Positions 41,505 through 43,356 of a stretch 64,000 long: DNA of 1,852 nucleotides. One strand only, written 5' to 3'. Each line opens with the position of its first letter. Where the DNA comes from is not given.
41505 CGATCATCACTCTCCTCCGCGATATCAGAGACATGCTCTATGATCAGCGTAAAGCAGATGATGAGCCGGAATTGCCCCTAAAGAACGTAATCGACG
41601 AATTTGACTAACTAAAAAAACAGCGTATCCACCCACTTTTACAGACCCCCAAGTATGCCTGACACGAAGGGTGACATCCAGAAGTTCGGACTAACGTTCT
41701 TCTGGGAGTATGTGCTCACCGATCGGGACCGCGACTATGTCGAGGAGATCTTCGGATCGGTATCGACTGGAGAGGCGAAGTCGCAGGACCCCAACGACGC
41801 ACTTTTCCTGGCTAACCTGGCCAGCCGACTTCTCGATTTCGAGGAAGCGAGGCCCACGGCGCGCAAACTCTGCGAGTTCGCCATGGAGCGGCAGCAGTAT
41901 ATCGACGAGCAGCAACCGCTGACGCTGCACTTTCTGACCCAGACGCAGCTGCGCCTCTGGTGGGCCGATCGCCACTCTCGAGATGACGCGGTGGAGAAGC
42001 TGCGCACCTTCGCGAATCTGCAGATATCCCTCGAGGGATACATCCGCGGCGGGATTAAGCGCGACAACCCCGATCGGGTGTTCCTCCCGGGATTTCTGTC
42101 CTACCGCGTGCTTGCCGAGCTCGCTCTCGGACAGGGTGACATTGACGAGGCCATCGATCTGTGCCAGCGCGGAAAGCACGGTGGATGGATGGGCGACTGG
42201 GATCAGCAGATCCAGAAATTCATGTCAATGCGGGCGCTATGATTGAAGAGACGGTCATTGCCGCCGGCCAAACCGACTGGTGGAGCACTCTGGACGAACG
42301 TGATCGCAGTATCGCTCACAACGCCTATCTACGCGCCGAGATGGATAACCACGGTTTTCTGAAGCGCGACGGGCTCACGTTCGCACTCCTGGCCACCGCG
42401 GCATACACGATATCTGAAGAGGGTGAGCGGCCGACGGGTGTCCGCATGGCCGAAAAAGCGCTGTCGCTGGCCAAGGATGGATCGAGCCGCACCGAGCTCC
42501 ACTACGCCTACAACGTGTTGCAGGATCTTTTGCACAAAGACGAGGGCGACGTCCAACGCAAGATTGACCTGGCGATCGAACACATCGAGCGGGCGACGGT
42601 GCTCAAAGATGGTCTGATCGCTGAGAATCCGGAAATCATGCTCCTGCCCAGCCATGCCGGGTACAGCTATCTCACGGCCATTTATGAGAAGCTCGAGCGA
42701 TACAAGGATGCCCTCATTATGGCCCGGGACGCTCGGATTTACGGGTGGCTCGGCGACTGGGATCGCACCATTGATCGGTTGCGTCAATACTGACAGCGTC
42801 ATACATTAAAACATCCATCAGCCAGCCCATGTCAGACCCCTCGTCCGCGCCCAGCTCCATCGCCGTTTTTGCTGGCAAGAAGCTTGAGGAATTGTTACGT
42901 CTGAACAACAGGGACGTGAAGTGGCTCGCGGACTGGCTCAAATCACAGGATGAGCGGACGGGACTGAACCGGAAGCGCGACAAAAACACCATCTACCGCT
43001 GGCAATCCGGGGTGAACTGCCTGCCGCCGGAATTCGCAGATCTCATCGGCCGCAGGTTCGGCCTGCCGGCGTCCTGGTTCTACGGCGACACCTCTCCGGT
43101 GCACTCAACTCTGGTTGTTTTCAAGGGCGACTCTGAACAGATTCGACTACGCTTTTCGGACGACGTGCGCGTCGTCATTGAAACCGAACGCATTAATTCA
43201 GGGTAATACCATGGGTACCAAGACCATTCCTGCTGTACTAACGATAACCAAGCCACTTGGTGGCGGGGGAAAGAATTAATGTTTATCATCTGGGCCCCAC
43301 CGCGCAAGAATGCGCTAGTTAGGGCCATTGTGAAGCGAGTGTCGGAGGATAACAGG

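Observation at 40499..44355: Repressor-linked, terminator-bounded accessory cassette in the lambda rexAB position: candidate undescribed prophage exclusion / abortive-infection system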

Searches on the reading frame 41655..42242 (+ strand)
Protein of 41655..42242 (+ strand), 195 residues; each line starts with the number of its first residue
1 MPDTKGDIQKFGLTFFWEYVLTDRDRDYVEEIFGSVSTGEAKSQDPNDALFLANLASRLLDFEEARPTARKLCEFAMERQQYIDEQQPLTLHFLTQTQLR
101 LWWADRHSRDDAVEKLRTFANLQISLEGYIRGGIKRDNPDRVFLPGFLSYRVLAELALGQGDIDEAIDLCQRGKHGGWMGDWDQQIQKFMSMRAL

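Call 3: search_protein_families(library=pfam, proteins=[window:41655-42242:+], max_evalue=1)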
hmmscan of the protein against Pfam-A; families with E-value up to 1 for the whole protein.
window:41655-42242:+ (195 aa): 8 families
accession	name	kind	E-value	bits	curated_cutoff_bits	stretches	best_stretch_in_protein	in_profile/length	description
PF07721.20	TPR_4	-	0.0019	19.1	27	1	151-171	5-25/26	Tetratricopeptide repeat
PF13428.12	TPR_14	-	0.0028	18.6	23.5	0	150-173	4-27/44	Tetratricopeptide repeat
PF07719.23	TPR_2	-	0.0028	18.1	27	1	150-172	4-26/34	Tetratricopeptide repeat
PF13424.12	TPR_12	-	0.014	16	30.1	0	150-169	48-67/77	Tetratricopeptide repeat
PF13432.12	TPR_16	-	0.02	15.8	32.7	1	150-172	34-56/65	Tetratricopeptide repeat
PF00515.34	TPR_1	-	0.042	14.1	27.8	1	152-172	6-26/34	Tetratricopeptide repeat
PF13431.12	TPR_17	-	0.11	13.2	24.4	0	44-56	8-20/34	Tetratricopeptide repeat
PF14559.12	TPR_19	-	0.24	12.2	25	0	153-172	31-50/68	Tetratricopeptide repeat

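Call 4: search_protein_families(library=padloc, proteins=[window:41655-42242:+], max_evalue=1)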
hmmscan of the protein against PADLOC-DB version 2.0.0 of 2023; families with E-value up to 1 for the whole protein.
window:41655-42242:+ (195 aa): 0 families

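Call 5: search_protein_families(library=phrogs, proteins=[window:41655-42242:+], max_evalue=0.1)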
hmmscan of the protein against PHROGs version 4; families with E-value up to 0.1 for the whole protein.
window:41655-42242:+ (195 aa): 0 families

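Call 15: search_protein_families(library=ncbifam, proteins=[window:41655-42242:+], max_evalue=1)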
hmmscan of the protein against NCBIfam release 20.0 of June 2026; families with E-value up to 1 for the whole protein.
window:41655-42242:+ (195 aa): 0 families

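Call 27: find_homologous_proteins(query=window:41655-42242:+, max_evalue=0.01)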
Query window:41655-42242:+ (195 aa): 1 proteins with E <= 0.01 among 117 candidates.
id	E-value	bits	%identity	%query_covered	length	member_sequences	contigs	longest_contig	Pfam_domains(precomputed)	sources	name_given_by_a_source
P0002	7.2e-129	445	100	100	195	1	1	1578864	-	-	-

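Call 65: find_homologous_proteins(query=A4, max_evalue=0.1)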
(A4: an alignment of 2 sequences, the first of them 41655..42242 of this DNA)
Query A4 (2 sequences) (195 aa, profile of the alignment): 2 proteins with E <= 0.1 among 1684 candidates.
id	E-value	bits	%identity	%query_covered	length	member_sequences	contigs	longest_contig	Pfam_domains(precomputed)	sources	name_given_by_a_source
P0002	7.3e-106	370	100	100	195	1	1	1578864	-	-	-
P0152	2.9e-90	319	24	73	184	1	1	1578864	-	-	-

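Call 66: find_related_loci(query=A4, collection=viral_contigs, flank=6000)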
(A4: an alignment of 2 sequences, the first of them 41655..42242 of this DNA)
Query A4 (195 aa) in viral_contigs; peptide patterns used: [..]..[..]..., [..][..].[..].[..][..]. (x = any residue, [..] = any of these).
53 stretches matched a pattern, but none encodes a relative of the query by tblastn (E <= 1e-3).

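Call 67: find_related_loci(query=A4, collection=metagenome_contigs, flank=8000)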
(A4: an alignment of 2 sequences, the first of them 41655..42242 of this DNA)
Query A4 (195 aa) in metagenome_contigs; peptide patterns used: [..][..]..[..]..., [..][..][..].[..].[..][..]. (x = any residue, [..] = any of these).
107 stretches matched a pattern, but none encodes a relative of the query by tblastn (E <= 1e-3).

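Call 80: predict_structure(alignment_id=A4)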
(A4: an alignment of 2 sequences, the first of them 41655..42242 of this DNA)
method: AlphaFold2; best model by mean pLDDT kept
length: 195 residues; sequences in the alignment: 2
mean_pLDDT: 77.9   pTM: 0.71
mean pLDDT of the five models: 77.9, 75.3, 74.6, 59.9, 58.9
residues with pLDDT >= 90: 33; 70-90: 114; 50-70: 46; < 50: 2
segments of 3 or more residues with pLDDT < 50: none
pLDDT, mean of each block of 10 residues (from residue 1): 63 67 74 75 70 80 82 79 67 85 84 90 84 59 64 92 94 79 89 85
secondary structure, 60 per line:
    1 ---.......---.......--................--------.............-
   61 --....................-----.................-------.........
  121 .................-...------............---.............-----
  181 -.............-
elements in order: H4-10 H14-20 H23-38 H47-59 H63-82 H88-104 H112-137 H148-159 H163-175 H182-194

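Call 85: fold_search(model_id=the predicted structure, library=pdb)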
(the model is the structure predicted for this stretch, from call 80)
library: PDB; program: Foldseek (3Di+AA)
matches with E <= 10: 906; with E <= 0.001: 0
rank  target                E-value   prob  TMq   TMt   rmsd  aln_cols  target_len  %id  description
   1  7ai4_B                6.9e-02  1.00  0.52  0.45   7.0       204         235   14  Crystal structure of the KLC1-TPR domain truncated from its nonTPR region ([A1-B6]-Delta-nonTPR fragment) (released 2021-10-06)
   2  6xr2_C                1.0e-01  0.97  0.40  0.45  10.9       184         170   16  Computationally designed right-handed alpha/alpha homotrimeric toroid with 3 repeats per subunit (released 2021-07-14)
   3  9gzg_A                1.1e-01  1.00  0.52  0.63   6.5       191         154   14  Crystal structure of CTPR4E4 mutant (released 2025-10-15)
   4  9hny_FX               1.1e-01  0.85  0.36  0.34  11.6       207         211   13  Mitoribosomal small subunit in complex with Mettl15 and Mettl17 (released 2025-03-26)
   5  3msv_B                1.4e-01  0.91  0.38  0.25   8.8       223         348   12  The hypoxic regulator of sterol synthesis Nro1 is a nuclear import adaptor (released 2011-04-20)
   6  6v8e_B                1.4e-01  1.00  0.42  0.64   4.4       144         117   15  Computationally designed C3-symmetric homotrimer from TPR repeat protein (released 2020-08-12)
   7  3q7f_A                1.4e-01  0.47  0.24  0.18  12.5       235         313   13  Cryptococcus neoformans protein farnesyltransferase in complex with FPP and ethylenediamine inhibitor 1 (released 2011-08-03)
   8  6swu_E                1.5e-01  0.98  0.45  0.33   7.4       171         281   16  Crystal structure of the TPR domain of KLC1 in complex with an engineered high-affinity cargo peptide. (released 2020-09-30)
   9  6e9z_A                1.6e-01  0.63  0.30  0.27  13.2       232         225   15  DHF119 filament (released 2018-11-21)
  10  6fuz_A                1.7e-01  0.75  0.33  0.26  11.3       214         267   16  Crystal structure of the TPR domain of KLC1 in complex with the C-terminal peptide of JIP1 (released 2018-05-02)
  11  2nc9_MODEL_1_A        1.8e-01  1.00  0.49  0.68   4.1       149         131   12  Apo solution structure of Hop TPR2A (released 2017-03-29)
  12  3gw4_A                1.9e-01  0.99  0.53  0.54   6.9       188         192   14  Crystal structure of uncharacterized protein from Deinococcus radiodurans. Northeast Structural Genomics Consortium Ta (released 2009-04-21)
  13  3nf1                  2.1e-01  0.96  0.44  0.33   7.4       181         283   16  Crystal structure of the TPR domain of kinesin light chain 1 (released 2011-05-25)
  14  6swu_B                2.1e-01  0.96  0.43  0.32   7.6       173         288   18  Crystal structure of the TPR domain of KLC1 in complex with an engineered high-affinity cargo peptide. (released 2020-09-30)
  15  3qtm_A                2.1e-01  0.84  0.40  0.28   8.7       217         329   14  Structure of S. pombe nuclear import adaptor Nro1 (Space group P21) (released 2011-09-21)
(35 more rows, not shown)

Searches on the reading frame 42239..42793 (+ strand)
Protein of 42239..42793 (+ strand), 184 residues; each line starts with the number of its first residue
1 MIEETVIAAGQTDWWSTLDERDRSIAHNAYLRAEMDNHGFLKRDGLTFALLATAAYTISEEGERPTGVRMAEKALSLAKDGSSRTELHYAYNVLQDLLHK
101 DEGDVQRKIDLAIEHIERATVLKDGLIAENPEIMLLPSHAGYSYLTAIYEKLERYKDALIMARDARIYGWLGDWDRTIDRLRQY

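Call 3: search_protein_families(library=pfam, proteins=[window:42239-42793:+], max_evalue=1)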
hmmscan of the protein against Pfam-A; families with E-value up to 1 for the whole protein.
window:42239-42793:+ (184 aa): 1 family
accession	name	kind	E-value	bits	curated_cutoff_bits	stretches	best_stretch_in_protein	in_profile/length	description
PF00515.34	TPR_1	-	0.084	13.2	27.8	0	147-159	9-21/34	Tetratricopeptide repeat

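Call 4: search_protein_families(library=padloc, proteins=[window:42239-42793:+], max_evalue=1)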
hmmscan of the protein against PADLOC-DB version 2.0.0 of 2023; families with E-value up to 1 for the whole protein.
window:42239-42793:+ (184 aa): 0 families

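Call 5: search_protein_families(library=phrogs, proteins=[window:42239-42793:+], max_evalue=0.1)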
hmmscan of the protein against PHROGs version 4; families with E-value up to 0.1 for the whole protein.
window:42239-42793:+ (184 aa): 0 families

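Call 15: search_protein_families(library=ncbifam, proteins=[window:42239-42793:+], max_evalue=1)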
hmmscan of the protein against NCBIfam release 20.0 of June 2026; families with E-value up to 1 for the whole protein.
window:42239-42793:+ (184 aa): 0 families

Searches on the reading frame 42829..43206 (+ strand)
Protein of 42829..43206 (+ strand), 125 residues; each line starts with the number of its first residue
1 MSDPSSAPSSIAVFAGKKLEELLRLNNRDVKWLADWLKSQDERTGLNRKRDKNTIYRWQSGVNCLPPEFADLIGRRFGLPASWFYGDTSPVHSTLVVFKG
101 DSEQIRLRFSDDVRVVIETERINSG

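Call 3: search_protein_families(library=pfam, proteins=[window:42829-43206:+], max_evalue=1)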
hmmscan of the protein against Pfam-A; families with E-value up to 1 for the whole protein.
window:42829-43206:+ (125 aa): 0 families

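Call 4: search_protein_families(library=padloc, proteins=[window:42829-43206:+], max_evalue=1)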
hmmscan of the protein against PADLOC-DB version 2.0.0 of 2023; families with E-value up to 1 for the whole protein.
window:42829-43206:+ (125 aa): 0 families

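Call 5: search_protein_families(library=phrogs, proteins=[window:42829-43206:+], max_evalue=0.1)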
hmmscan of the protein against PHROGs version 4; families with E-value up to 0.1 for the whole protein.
window:42829-43206:+ (125 aa): 2 families
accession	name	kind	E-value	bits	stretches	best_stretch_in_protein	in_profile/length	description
phrog_8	-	transcription regulation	0.017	15.6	1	43-90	168-221/346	transcriptional regulator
phrog_13700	-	moron, auxiliary metabolic gene and host takeover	0.063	13.6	1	7-54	160-206/284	FtsK/SpoIIIE-like protein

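Call 15: search_protein_families(library=ncbifam, proteins=[window:42829-43206:+], max_evalue=1)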
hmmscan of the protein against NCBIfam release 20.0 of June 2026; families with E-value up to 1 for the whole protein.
window:42829-43206:+ (125 aa): 0 families

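Call 29: search_solved_structures(query=window:42829-43206:+, max_evalue=10)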
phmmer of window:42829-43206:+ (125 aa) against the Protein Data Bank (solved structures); distinct sequences matched with E-value up to 10: 1.
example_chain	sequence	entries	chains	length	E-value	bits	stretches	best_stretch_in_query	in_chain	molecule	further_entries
4ap9_A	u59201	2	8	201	0.17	14.8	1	15-73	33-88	PHOSPHOSERINE PHOSPHATASE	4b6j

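Call 78: search_dna_similar(query=window:42829-43206:+, collection=phages, mode=protein, max_evalue=1, max_rows=10)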
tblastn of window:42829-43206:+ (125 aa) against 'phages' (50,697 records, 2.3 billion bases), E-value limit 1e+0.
No match.
